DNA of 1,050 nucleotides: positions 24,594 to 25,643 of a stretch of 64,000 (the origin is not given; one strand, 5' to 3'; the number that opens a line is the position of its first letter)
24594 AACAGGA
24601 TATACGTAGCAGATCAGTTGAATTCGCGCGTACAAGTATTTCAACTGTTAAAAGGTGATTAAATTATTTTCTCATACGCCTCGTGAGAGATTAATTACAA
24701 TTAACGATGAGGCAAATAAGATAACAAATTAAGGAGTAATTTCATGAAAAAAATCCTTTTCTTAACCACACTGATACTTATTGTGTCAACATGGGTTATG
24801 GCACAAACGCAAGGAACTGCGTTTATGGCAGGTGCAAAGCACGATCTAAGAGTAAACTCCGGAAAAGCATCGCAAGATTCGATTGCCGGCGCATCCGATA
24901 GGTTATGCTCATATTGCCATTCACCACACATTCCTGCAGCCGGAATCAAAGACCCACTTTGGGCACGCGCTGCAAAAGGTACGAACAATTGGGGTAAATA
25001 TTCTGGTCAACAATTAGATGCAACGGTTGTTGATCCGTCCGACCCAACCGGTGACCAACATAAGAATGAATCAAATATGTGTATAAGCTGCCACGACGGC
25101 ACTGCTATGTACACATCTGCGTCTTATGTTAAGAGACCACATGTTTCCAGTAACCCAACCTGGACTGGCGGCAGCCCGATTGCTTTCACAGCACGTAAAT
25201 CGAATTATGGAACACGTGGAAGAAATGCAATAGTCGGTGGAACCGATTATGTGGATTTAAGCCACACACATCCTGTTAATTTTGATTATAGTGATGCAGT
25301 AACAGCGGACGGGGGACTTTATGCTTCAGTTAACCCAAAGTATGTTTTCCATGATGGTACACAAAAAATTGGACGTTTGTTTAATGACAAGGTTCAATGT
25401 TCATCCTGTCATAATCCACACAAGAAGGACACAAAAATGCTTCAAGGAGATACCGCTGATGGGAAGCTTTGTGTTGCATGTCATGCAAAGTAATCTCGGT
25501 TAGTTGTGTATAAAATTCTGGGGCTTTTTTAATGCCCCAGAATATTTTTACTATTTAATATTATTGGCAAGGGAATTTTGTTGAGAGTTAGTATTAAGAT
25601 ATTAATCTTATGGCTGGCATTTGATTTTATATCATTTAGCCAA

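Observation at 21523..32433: Porin-cytochrome-like gene cluster: three multiheme cytochromes (8, 4 and about 10 hemes) interleaved with outer-membrane barrel candidates and a PMT-like membrane protein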

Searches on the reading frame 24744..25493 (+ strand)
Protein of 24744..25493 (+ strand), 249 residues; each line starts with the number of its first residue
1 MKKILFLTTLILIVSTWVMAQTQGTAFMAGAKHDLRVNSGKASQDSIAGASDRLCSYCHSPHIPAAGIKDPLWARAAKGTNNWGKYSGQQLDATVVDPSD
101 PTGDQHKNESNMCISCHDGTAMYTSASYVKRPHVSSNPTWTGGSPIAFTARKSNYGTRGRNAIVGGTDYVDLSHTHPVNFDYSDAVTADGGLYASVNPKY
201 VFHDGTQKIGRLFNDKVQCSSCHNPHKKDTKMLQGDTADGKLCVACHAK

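Call 3: search_protein_families(library=pfam, proteins=[window:24744-25493:+], max_evalue=0.1)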
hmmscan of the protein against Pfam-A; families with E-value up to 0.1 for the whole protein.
window:24744-25493:+ (249 aa): 8 families
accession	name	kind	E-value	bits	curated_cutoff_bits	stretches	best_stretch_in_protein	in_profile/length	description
PF09699.15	Paired_CXXCH_1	-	4.2e-10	39.6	20.6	1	218-249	8-38/41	Doubled CXXCH motif (Paired_CXXCH_1)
PF14537.11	Cytochrom_c3_2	-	2.1e-05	25.3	25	1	211-247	52-78/79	Cytochrome c3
PF14522.11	Cytochrome_C7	-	2.6e-05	24.4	24.8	1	215-248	12-49/67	Cytochrome c7 and related cytochrome c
PF22678.1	Cytochrom_c_NrfB-like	-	0.0087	17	27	1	215-246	57-89/89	Cytochrome c-type protein NrfB-like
PF22113.1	Mtrc-MtrF_II-IV_dom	-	0.02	14.8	30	0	217-248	7-36/176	Outer membrane cytochrome MtrC/MtrF-like, domains II/IV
PF13442.11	Cytochrome_CBB3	-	0.045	14.5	27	0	211-230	8-25/68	Cytochrome C oxidase, cbb3-type, subunit III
PF24734.1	DUF7685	-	0.066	13.6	27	0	218-247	1-32/43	Domain of unknown function (DUF7685)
PF23718.1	DUF7160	-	0.091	13.3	27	0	132-144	17-29/54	Family of unknown function (DUF7160)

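Call 4: search_protein_families(library=ncbifam, proteins=[window:24744-25493:+], max_evalue=0.1)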
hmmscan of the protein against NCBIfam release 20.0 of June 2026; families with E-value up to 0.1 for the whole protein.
window:24744-25493:+ (249 aa): 9 families
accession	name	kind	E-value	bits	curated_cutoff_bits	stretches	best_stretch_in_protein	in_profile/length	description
TIGR01905.1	paired_CXXCH_1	subfamily_domain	7e-06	25.9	25.2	1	218-248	8-37/41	doubled CXXCH domain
NF041028.1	decahem_GSU2203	exception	1.1e-05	24.8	325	1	214-248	172-208/317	GSU2203 family decaheme c-type cytochrome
TIGR03508.1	decahem_SO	subfamily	2.8e-05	23.7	192.2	1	212-248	139-175/258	DmsE family decaheme c-type cytochrome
TIGR03146.1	cyt_nit_nrfB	equivalog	0.0002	21.7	166.6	1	215-248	108-142/145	cytochrome c nitrite reductase pentaheme subunit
NF008659.0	PRK11659.1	equivalog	0.00059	19.6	184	1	215-248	134-168/188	cytochrome c nitrite reductase pentaheme subunit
TIGR04257.1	nanowire_3heme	domain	0.00067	19.8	40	1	215-248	22-59/75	c(7)-type cytochrome triheme domain-containing protein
TIGR03153.1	cytochr_NrfH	equivalog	0.0017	18.4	134.2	0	218-248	104-134/138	cytochrome c nitrite reductase small subunit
NF045722.1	c3_cytochr_TmcA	equivalog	0.039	13.8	114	1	218-248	59-88/125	acidic tetraheme cytochrome c3 TmcA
NF049875.1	NetB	exception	0.05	13.4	380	1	214-249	161-197/211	Nrf-like electron transfer protein NetB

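Call 5: search_solved_structures(query=window:24744-25493:+, max_evalue=10, show_alignments=3)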
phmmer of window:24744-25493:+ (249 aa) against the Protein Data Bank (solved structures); distinct sequences matched with E-value up to 10: 5.
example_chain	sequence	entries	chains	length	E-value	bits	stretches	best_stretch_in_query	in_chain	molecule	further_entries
9yuq_N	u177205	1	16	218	8.5e-17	64.7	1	11-249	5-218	Putative multiheme cytochrome c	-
7tfs_A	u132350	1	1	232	1.5e-15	60.6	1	17-249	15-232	Cytochrome c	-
3c1u_A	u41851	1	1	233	0.25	14.1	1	77-98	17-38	Rhamnogalacturonan acetylesterase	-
2ozy_A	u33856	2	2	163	0.35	13.6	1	215-248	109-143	Cytochrome c-type protein nrfB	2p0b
1deo_A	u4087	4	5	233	0.91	12.2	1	77-98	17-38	RHAMNOGALACTURONAN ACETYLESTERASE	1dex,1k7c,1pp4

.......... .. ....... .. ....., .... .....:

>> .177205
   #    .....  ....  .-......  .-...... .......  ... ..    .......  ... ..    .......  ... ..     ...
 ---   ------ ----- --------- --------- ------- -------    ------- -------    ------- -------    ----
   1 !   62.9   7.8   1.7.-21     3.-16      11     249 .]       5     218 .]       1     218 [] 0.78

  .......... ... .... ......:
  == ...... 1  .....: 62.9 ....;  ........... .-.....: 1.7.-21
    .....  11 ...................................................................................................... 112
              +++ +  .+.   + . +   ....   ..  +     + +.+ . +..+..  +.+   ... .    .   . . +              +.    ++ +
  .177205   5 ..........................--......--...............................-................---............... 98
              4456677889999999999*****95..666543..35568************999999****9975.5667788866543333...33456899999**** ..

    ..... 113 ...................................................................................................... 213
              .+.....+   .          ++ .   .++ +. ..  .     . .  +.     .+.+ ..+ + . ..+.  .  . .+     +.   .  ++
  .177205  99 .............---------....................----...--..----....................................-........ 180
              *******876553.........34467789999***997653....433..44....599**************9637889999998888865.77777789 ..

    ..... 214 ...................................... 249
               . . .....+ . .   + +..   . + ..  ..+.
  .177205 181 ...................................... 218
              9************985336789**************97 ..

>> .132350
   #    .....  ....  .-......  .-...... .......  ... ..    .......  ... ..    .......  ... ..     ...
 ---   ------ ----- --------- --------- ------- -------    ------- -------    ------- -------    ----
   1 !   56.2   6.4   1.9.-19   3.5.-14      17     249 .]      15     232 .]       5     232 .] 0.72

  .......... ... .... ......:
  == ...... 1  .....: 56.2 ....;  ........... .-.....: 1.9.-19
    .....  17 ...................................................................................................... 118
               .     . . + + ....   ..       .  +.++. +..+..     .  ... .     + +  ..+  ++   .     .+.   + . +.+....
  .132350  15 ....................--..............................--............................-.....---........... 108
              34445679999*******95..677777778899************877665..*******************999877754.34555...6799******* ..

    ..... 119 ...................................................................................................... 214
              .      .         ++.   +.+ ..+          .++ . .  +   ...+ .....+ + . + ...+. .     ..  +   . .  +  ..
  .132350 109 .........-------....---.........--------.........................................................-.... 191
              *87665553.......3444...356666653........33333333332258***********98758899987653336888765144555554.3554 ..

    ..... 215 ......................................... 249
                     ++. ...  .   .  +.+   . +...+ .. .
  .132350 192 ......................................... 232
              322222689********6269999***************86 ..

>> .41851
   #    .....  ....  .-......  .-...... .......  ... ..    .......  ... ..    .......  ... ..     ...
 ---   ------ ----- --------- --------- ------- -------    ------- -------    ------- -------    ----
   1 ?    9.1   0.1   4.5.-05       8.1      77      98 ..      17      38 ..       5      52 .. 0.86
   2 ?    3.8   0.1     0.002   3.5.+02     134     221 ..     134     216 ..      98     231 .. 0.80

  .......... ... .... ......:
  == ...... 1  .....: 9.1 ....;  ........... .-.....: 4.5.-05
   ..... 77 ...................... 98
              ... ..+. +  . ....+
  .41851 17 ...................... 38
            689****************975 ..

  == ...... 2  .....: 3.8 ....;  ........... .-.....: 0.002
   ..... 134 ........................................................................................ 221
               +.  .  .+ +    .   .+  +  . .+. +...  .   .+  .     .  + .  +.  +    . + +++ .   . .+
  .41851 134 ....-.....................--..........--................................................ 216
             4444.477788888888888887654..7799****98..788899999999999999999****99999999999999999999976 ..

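Call 25: find_homologous_proteins(query=window:24744-25493:+, max_evalue=0.001)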
Query window:24744-25493:+ (249 aa): 266 proteins with E <= 0.001 among 551 candidates; the best 120 are listed.
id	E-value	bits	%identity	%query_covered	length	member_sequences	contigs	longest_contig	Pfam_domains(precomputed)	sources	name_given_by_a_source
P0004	4.5e-170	582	100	100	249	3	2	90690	PF09699.16,PF14537.12,PF14522.12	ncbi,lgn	-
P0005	9.7e-147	505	87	100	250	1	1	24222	PF09699.16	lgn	-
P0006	1.8e-102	360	65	100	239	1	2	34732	PF09699.16,PF14537.12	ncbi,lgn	-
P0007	7.8e-102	358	64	100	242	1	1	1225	PF09699.16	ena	-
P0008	3.3e-100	353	63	100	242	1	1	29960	PF09699.16,PF14537.12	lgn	-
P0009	1.1e-99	351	63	100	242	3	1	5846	PF09699.16,PF14537.12,PF14522.12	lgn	-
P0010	1.1e-99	351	64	100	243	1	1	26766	PF09699.16,PF14537.12,PF14522.12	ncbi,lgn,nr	ncbi:MAG: cytochrome c3 family protein [Bacteroidota bacterium]|nr:cytochrome c3 family protein [Bac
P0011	3.5e-99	349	62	100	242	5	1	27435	PF09699.16,PF14537.12,PF14522.12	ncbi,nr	ncbi:MAG: cytochrome c3 family protein [Bacteroidota bacterium]|nr:cytochrome c3 family protein [Bac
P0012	1.3e-97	344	63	100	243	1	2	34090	PF09699.16,PF14537.12,PF14522.12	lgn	-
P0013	4.4e-97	343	61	100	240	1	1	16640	PF09699.16,PF14537.12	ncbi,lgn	-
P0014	9.2e-96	338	60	100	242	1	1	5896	PF09699.16,PF14537.12,PF14522.12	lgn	-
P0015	3.0e-90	320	57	100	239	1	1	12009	PF09699.16,PF14537.12,PF24734.2,PF14522.12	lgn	-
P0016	1.6e-89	318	58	100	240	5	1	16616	PF09699.16,PF14537.12,PF14522.12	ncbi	-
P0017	8.9e-83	296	56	100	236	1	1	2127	PF09699.16,PF14537.12,PF14522.12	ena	-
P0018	1.6e-82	295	55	100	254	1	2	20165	PF09699.16,PF14537.12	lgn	-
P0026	2.3e-40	157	42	100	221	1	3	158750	PF09699.16,PF14537.12,PF13442.12,PF14522.12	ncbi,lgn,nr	ncbi:MAG: hypothetical protein HZB59_13030 [Ignavibacteriales bacterium]|nr:hypothetical protein [Ig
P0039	6.3e-32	129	36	100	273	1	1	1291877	PF03264.20,PF14522.12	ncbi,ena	-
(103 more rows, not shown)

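Call 26: find_encoding_contigs(protein=P0004, flank=10000, max_places=3)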
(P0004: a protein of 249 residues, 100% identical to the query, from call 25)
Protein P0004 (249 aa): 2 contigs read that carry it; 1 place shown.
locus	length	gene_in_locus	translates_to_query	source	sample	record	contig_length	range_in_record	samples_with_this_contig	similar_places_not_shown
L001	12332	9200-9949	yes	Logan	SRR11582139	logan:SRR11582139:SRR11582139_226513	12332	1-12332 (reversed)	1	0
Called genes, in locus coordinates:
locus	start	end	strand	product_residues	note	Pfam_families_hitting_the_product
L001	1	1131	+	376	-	?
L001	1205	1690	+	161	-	PF03473:MOSC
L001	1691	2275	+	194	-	PF12804:NTP_transf_3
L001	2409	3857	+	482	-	PF00512:HisKA, PF02518:HATPase_c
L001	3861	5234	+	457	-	PF00072:Response_reg, PF00158:Sigma54_activat, PF14532:Sigma54_activ_2, PF00004:AAA (weak), PF07724:AAA_2, PF07728:AAA_5, PF25601:AAA_lid_14, PF02954:HTH_8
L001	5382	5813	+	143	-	PF23198:PDE8A_N (weak), PF00072:Response_reg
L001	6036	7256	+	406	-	PF02085:Cytochrom_CIII (faint), PF14522:Cytochrome_C7 (faint), PF09699:Paired_CXXCH_1, PF14537:Cytochrom_c3_2 (weak), PF09699:Paired_CXXCH_1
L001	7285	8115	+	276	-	-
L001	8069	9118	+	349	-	PF06739:SBBP (faint), PF17170:DUF5128, PF01436:NHL (weak)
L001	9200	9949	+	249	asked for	PF14522:Cytochrome_C7 (faint), PF14537:Cytochrom_c3_2 (faint), PF09699:Paired_CXXCH_1 (weak)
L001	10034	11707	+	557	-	-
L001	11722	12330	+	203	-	?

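Call 27: find_encoding_contigs(protein=P0026, flank=10000, max_places=2)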
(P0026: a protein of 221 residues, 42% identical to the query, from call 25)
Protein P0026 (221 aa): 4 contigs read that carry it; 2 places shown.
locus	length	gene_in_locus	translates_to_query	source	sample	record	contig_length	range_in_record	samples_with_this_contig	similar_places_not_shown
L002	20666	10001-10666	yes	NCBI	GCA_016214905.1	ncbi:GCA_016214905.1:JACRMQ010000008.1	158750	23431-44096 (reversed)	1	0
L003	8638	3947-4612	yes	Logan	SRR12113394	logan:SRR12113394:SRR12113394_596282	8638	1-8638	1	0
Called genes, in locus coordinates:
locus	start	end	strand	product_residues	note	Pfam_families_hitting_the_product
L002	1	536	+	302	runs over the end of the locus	PF01967:MoaC, PF00994:MoCF_biosynth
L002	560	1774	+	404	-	PF03453:MoeA_N, PF00994:MoCF_biosynth, PF03454:MoeA_C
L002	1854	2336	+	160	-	PF03473:MOSC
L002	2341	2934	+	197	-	PF02348:CTP_transf_3 (faint), PF12804:NTP_transf_3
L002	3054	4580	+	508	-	PF00512:HisKA, PF02518:HATPase_c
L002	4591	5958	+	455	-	PF00072:Response_reg, PF00158:Sigma54_activat, PF14532:Sigma54_activ_2, PF07724:AAA_2 (weak), PF07728:AAA_5, PF25601:AAA_lid_14, PF02954:HTH_8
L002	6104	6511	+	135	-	PF00072:Response_reg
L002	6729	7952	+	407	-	PF14522:Cytochrome_C7 (faint), PF14537:Cytochrom_c3_2 (faint), PF09699:Paired_CXXCH_1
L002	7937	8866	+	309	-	-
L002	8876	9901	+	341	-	PF25021:TEN_NHL (faint), PF06977:SdiA-regulated (faint), PF17170:DUF5128, PF01436:NHL (weak), PF06739:SBBP (faint), PF01436:NHL (weak)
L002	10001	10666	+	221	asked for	PF14522:Cytochrome_C7 (faint), PF14537:Cytochrom_c3_2 (faint), PF13442:Cytochrome_CBB3 (faint), PF09699:Paired_CXXCH_1 (weak)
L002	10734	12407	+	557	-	-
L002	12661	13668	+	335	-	-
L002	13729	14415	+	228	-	PF14537:Cytochrom_c3_2 (faint), PF09699:Paired_CXXCH_1 (weak)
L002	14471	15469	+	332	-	PF01731:Arylesterase (faint), PF08450:SGL (faint), PF25021:TEN_NHL (faint), PF17170:DUF5128, PF01436:NHL (weak)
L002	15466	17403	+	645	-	PF14522:Cytochrome_C7 (faint), PF14537:Cytochrom_c3_2 (faint), PF22113:Mtrc-MtrF_II-IV_dom (faint), PF09699:Paired_CXXCH_1 (weak)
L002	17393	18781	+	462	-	PF05140:ResB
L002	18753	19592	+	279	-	PF01578:Cytochrom_C_asm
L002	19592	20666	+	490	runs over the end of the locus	PF02310:B12-binding, PF04055:Radical_SAM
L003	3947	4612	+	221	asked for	PF14522:Cytochrome_C7 (faint), PF14537:Cytochrom_c3_2 (faint), PF13442:Cytochrome_CBB3 (faint), PF09699:Paired_CXXCH_1 (weak)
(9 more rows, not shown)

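Call 31: find_encoding_contigs(protein=P0039, flank=10000, max_places=1)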
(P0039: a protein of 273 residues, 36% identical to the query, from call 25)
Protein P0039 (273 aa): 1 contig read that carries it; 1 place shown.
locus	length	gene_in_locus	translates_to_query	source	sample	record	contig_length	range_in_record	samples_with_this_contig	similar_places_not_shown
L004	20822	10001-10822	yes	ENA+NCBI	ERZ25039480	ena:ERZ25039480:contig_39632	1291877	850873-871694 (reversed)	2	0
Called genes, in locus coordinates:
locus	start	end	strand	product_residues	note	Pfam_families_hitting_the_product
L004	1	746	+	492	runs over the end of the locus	PF22678:Cytochrom_c_NrfB-like (weak), PF09699:Paired_CXXCH_1 (faint), PF14522:Cytochrome_C7 (faint), PF22113:Mtrc-MtrF_II-IV_dom (faint), PF02335:Cytochrom_C552 (weak), PF14537:Cytochrom_c3_2 (weak)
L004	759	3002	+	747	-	PF01578:Cytochrom_C_asm, PF16327:CcmF_C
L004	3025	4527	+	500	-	PF00512:HisKA, PF02518:HATPase_c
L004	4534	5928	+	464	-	PF00072:Response_reg, PF00158:Sigma54_activat, PF14532:Sigma54_activ_2, PF00004:AAA (weak), PF07724:AAA_2 (weak), PF07728:AAA_5, PF25601:AAA_lid_14, PF02954:HTH_8, +1 more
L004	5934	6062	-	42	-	-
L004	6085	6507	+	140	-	PF00072:Response_reg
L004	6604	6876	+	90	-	-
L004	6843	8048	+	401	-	PF14522:Cytochrome_C7 (faint), PF14537:Cytochrom_c3_2 (faint), PF09699:Paired_CXXCH_1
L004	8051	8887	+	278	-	-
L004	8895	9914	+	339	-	PF06739:SBBP (faint), PF25021:TEN_NHL (faint), PF01436:NHL (faint), PF17170:DUF5128 (faint)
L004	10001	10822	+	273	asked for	PF14522:Cytochrome_C7 (faint), PF03264:Cytochrom_NNT (faint)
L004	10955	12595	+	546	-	-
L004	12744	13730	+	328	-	PF08450:SGL (faint), PF01731:Arylesterase (faint), PF25021:TEN_NHL (faint), PF01436:NHL (faint), PF06739:SBBP (faint), PF17170:DUF5128 (weak)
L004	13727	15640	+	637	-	PF14537:Cytochrom_c3_2 (faint), PF14522:Cytochrome_C7 (faint), PF09699:Paired_CXXCH_1 (weak)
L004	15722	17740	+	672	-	PF17900:Peptidase_M1_N, PF01433:Peptidase_M1, PF18962:Por_Secre_tail (faint), PF13860:FlgD_ig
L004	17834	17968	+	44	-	PF20077:CcmD_alt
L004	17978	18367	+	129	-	PF03100:CcmE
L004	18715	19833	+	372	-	PF00180:Iso_dh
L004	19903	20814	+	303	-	PF00682:HMGL-like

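Call 73: list_cluster_members(proteins=[P0004, P0161, P0162, P0010])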
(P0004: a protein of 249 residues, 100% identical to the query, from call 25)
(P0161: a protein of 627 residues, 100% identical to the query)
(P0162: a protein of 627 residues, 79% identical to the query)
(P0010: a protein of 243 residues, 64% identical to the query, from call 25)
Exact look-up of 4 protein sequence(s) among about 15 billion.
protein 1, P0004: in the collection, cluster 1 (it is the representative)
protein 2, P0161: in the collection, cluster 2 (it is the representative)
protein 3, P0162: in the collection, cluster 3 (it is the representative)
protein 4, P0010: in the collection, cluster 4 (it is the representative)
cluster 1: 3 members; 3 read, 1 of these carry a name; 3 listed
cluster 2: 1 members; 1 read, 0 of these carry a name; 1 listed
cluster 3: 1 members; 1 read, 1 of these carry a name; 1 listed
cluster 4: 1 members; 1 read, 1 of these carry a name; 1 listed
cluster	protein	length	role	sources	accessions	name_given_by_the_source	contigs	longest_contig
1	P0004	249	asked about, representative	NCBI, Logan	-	-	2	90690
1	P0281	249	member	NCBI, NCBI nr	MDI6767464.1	MAG: cytochrome c3 family protein [Bacteroidota bacterium] | cytochrome c3 family protein [Bacteroidota bacterium]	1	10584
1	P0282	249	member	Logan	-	-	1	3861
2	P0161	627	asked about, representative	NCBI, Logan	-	-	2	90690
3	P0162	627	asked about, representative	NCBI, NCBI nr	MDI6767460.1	MAG: hypothetical protein QME52_11615 [Bacteroidota bacterium] | hypothetical protein [Bacteroidota bacterium]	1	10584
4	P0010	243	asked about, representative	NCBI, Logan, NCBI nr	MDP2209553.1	MAG: cytochrome c3 family protein [Bacteroidota bacterium] | cytochrome c3 family protein [Bacteroidota bacterium]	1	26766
